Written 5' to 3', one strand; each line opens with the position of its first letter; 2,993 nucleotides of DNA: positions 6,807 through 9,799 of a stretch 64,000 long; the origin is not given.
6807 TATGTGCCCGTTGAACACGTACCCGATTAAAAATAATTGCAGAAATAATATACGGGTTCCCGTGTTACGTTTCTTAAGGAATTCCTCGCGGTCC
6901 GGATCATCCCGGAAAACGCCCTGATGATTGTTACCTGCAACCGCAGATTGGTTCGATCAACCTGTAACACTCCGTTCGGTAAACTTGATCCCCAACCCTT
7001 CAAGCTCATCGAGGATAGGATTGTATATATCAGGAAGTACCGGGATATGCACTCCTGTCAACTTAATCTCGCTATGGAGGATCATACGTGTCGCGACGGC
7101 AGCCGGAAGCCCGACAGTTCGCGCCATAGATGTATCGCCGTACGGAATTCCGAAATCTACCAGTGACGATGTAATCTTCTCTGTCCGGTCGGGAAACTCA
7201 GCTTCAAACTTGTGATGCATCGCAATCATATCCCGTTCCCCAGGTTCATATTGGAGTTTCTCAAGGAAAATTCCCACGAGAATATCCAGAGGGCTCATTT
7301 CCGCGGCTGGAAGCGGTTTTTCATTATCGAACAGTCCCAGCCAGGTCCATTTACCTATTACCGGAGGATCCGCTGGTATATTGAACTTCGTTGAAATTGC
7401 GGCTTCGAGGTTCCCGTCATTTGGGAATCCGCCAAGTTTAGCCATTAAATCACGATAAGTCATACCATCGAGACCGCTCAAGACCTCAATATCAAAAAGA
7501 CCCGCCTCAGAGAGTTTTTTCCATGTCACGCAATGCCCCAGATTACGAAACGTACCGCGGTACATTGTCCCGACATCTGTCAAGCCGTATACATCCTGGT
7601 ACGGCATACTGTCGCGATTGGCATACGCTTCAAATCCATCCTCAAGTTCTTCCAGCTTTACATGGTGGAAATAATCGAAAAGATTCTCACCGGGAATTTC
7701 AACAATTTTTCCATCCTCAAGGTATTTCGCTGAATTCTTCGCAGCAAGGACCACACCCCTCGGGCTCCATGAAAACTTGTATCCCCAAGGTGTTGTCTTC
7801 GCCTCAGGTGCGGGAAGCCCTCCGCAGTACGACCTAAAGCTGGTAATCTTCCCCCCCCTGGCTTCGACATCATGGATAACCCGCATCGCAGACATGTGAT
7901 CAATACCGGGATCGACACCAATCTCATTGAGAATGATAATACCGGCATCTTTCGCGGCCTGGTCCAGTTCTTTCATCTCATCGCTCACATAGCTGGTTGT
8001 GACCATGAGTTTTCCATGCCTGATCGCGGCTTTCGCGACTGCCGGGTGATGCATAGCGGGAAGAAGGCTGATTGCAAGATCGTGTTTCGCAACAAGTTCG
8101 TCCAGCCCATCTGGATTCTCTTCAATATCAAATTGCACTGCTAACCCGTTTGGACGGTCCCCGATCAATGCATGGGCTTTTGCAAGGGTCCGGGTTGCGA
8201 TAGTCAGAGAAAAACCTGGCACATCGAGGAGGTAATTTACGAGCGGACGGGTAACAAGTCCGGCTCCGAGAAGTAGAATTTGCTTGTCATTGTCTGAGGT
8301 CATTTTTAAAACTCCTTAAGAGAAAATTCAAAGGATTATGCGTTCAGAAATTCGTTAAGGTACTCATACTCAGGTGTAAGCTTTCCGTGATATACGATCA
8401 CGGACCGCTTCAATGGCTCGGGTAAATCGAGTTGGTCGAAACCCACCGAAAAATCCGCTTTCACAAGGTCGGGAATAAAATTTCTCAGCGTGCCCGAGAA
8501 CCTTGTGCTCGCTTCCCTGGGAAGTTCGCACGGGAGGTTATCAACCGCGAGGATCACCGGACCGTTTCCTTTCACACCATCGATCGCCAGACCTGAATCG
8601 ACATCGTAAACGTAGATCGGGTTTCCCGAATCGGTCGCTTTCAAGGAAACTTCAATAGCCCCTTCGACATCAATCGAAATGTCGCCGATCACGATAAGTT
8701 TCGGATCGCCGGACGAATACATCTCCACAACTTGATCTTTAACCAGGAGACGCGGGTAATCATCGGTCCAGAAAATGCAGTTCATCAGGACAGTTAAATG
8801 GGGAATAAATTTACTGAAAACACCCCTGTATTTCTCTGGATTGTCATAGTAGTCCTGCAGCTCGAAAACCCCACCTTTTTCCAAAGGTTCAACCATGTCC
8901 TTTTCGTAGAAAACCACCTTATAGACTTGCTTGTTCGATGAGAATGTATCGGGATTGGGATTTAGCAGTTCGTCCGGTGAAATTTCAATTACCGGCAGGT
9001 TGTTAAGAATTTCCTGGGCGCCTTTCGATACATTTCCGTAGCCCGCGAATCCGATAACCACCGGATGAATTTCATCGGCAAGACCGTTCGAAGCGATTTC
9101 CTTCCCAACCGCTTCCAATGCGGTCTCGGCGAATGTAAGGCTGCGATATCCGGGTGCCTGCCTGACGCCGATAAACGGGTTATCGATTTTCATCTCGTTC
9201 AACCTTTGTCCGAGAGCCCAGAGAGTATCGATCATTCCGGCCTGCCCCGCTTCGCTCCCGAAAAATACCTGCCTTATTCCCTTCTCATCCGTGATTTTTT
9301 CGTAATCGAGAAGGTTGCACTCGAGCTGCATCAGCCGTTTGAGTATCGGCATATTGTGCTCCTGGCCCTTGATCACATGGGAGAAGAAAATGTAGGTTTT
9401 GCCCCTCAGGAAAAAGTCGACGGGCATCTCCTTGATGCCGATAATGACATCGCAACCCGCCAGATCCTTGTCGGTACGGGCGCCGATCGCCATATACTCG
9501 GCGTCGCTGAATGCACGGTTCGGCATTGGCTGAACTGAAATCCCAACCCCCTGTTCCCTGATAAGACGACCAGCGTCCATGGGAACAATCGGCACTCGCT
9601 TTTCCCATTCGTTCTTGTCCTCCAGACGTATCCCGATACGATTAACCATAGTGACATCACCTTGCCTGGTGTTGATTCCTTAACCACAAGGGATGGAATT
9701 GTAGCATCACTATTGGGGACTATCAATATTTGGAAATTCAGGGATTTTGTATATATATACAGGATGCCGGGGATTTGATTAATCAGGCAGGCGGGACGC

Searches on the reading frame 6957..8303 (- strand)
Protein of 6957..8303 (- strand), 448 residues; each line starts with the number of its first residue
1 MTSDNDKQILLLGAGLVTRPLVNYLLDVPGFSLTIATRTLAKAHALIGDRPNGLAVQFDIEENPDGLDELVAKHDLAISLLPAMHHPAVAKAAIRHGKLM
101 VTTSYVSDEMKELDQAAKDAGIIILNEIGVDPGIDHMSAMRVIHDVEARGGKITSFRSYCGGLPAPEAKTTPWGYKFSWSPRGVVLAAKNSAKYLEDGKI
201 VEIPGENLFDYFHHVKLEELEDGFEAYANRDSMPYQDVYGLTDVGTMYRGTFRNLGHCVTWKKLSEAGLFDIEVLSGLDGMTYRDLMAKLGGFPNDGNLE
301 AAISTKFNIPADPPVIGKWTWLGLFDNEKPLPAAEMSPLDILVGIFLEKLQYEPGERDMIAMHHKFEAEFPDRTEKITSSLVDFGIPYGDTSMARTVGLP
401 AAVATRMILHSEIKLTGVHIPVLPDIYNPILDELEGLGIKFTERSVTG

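Call 40: search_protein_families(library=pfam, proteins=[window:6957-8303:-], max_evalue=0.001)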
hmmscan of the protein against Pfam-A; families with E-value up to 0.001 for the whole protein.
window:6957-8303:- (448 aa): 2 families
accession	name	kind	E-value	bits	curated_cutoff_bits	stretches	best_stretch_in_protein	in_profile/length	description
PF16653.10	Sacchrp_dh_C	-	3.2e-83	280.3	31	1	129-439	1-265/265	Saccharopine dehydrogenase C-terminal domain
PF03435.24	Sacchrp_dh_NADP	-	3.5e-22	79.6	25.1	1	9-125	1-129/129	Saccharopine dehydrogenase NADP binding domain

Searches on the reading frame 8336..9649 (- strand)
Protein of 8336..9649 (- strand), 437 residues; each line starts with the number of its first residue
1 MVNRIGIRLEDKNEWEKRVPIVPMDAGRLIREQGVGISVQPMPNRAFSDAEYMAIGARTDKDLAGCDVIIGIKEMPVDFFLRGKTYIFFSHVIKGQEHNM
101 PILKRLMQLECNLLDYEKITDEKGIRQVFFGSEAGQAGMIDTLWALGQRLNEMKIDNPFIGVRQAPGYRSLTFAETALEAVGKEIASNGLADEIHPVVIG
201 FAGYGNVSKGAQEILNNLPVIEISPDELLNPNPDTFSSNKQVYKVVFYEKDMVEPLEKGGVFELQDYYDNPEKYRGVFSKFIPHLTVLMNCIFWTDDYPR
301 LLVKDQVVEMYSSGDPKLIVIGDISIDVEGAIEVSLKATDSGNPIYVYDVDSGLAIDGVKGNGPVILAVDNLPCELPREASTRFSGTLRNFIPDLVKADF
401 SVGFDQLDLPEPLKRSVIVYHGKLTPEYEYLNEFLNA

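Call 40: search_protein_families(library=pfam, proteins=[window:8336-9649:-], max_evalue=0.001)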
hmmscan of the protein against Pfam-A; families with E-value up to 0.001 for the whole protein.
window:8336-9649:- (437 aa): 2 families
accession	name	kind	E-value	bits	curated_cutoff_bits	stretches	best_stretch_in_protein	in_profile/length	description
PF05222.21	AlaDh_PNT_N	-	4e-18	66.4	30.4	1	6-135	1-134/136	Alanine dehydrogenase/PNT, N-terminal domain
PF01262.27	AlaDh_PNT_C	-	2.9e-06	27.3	23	1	299-425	108-212/214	Alanine dehydrogenase/PNT, C-terminal domain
